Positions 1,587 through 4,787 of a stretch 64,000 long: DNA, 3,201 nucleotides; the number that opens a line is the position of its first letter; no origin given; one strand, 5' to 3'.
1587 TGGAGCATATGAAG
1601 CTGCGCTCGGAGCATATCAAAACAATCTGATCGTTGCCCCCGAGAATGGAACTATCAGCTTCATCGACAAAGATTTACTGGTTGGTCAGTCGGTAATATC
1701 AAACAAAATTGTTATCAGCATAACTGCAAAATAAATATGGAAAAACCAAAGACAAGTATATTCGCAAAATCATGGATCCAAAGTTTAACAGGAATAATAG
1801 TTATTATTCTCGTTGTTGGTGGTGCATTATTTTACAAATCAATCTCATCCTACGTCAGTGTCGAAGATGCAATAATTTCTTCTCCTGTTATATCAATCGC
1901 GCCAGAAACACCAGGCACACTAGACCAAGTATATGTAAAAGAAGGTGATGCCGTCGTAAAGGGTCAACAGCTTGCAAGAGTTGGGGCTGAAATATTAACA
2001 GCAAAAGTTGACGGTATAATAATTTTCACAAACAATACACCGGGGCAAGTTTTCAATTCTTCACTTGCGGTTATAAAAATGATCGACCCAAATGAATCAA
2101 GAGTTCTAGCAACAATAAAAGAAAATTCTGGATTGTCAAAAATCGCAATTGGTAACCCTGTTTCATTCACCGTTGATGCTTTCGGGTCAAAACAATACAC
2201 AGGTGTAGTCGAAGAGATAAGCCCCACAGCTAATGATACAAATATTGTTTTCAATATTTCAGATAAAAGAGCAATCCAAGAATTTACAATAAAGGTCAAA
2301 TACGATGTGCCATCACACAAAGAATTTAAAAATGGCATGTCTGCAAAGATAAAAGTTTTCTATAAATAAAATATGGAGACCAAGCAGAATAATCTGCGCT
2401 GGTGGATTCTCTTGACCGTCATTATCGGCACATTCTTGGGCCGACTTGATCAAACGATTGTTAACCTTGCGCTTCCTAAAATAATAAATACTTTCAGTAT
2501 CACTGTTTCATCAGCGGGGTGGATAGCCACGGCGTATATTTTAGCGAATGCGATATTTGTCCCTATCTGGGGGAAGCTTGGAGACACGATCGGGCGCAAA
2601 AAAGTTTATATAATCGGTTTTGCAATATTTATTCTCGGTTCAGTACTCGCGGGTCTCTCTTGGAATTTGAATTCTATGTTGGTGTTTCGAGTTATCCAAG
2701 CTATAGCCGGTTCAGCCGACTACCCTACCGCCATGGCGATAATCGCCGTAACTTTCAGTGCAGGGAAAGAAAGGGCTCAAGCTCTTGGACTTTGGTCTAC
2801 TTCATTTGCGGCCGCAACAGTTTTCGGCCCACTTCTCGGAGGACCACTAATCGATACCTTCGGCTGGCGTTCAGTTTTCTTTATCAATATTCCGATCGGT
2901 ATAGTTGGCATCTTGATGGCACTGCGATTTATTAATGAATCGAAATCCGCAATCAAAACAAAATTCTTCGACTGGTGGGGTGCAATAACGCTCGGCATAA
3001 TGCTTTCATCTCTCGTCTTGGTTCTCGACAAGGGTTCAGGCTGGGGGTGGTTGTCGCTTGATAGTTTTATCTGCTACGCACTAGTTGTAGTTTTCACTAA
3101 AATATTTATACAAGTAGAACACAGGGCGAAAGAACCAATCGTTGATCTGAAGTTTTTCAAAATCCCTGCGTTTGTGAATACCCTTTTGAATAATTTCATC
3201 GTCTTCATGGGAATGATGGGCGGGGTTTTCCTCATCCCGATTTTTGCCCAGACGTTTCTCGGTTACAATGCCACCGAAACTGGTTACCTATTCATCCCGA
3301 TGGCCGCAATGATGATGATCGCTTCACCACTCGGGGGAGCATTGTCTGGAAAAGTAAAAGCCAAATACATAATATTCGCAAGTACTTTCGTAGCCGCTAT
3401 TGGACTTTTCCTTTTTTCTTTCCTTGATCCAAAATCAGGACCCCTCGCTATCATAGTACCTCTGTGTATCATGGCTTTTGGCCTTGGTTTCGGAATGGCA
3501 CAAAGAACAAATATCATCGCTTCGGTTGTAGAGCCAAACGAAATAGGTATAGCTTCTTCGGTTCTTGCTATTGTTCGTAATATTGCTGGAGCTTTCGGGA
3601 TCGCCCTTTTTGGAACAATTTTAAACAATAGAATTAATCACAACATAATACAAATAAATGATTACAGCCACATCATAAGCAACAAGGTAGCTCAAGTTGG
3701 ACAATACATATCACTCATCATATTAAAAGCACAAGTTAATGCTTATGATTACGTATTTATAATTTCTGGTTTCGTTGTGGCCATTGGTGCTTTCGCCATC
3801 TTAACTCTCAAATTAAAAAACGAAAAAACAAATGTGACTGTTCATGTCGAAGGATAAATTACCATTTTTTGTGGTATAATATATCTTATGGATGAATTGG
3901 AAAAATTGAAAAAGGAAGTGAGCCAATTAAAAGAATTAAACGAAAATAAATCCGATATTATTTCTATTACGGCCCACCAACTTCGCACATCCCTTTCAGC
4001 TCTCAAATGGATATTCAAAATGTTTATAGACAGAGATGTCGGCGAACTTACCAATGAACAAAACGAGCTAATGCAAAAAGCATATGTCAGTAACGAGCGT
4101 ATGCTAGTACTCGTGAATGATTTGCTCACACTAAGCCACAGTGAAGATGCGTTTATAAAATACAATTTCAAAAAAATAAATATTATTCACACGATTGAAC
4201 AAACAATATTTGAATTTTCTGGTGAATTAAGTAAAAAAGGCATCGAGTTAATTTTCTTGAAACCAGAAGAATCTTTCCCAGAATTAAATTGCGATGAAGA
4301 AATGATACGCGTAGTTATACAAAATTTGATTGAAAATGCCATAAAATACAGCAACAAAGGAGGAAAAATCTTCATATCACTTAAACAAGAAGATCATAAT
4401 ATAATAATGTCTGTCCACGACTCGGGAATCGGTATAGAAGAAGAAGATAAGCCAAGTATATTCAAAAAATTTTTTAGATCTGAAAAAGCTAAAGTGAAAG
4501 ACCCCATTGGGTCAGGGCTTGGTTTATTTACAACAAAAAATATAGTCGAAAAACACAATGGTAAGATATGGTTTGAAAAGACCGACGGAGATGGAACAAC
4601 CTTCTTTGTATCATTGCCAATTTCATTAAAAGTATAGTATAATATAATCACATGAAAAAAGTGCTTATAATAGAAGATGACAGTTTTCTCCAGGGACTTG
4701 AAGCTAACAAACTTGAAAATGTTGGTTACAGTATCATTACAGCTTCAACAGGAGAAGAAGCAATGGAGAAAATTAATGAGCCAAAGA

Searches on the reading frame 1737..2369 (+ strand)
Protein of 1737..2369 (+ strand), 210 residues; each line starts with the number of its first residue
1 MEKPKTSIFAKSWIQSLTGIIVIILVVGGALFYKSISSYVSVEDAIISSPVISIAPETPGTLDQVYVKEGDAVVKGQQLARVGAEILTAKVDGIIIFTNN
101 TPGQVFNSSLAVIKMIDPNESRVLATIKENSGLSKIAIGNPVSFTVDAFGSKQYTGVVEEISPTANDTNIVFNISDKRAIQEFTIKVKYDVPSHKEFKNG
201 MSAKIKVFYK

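Call 23: search_protein_families(library=pfam, proteins=[window:1737-2369:+], max_evalue=0.0001)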
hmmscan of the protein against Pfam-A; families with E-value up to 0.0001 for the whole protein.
window:1737-2369:+ (210 aa): 3 families
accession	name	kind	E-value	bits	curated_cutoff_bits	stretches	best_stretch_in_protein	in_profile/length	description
PF16576.10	HlyD_D23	-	1.2e-11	44.7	30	1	87-168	111-191/214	Barrel-sandwich domain of CusB or HlyD membrane-fusion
PF13437.12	HlyD_3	-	7.2e-10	40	22.2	1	87-173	2-88/106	HlyD family secretion protein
PF13533.13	Biotin_lipoyl_2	-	6.8e-06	26.2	29.8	1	53-81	2-30/32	Biotin-lipoyl like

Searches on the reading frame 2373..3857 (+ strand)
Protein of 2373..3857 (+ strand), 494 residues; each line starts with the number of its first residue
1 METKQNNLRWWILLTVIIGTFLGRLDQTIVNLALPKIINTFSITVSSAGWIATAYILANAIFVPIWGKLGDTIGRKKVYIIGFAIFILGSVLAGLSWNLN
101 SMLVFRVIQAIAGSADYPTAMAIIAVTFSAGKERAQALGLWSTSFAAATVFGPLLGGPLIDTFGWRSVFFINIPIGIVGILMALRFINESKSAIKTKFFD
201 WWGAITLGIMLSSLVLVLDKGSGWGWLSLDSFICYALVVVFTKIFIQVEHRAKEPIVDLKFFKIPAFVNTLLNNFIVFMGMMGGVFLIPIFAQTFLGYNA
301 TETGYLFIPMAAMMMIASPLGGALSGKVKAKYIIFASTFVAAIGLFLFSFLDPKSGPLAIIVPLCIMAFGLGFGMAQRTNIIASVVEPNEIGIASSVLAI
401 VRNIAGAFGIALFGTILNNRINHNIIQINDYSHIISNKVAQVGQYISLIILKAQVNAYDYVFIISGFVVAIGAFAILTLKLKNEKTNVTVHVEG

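Call 23: search_protein_families(library=pfam, proteins=[window:2373-3857:+], max_evalue=0.0001)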
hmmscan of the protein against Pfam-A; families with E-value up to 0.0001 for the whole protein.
window:2373-3857:+ (494 aa): 3 families
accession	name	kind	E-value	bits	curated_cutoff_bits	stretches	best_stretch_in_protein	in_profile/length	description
PF07690.21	MFS_1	-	3.3e-60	204.3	33.4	1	17-409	2-346/347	Major Facilitator Superfamily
PF13347.12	MFS_2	-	3.5e-08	32.8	27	0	44-165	257-386/427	MFS/sugar transport protein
PF00083.30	Sugar_tr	-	1.1e-05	24.9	22.3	1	45-191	45-195/452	Sugar (and other) transporter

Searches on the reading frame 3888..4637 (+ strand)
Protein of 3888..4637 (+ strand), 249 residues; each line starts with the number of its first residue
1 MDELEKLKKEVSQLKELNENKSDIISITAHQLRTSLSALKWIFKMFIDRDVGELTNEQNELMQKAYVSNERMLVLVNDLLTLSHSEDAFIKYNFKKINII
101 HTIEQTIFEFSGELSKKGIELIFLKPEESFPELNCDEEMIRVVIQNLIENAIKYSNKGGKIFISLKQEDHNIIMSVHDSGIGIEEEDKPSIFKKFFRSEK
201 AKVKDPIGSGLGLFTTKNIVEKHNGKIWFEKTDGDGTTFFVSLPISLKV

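Call 23: search_protein_families(library=pfam, proteins=[window:3888-4637:+], max_evalue=0.0001)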
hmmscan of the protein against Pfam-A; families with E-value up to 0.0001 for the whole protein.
window:3888-4637:+ (249 aa): 3 families
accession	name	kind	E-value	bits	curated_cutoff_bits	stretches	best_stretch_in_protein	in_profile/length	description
PF02518.31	HATPase_c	-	3.9e-28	98.6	26.4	1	136-245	2-109/111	Histidine kinase-, DNA gyrase B-, and HSP90-like ATPase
PF00512.31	HisKA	-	3.6e-09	37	26.9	1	21-86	2-64/66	His Kinase A (phospho-acceptor) domain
PF14501.12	HATPase_c_5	-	2.2e-05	24.8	22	1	140-234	6-93/102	GHKL domain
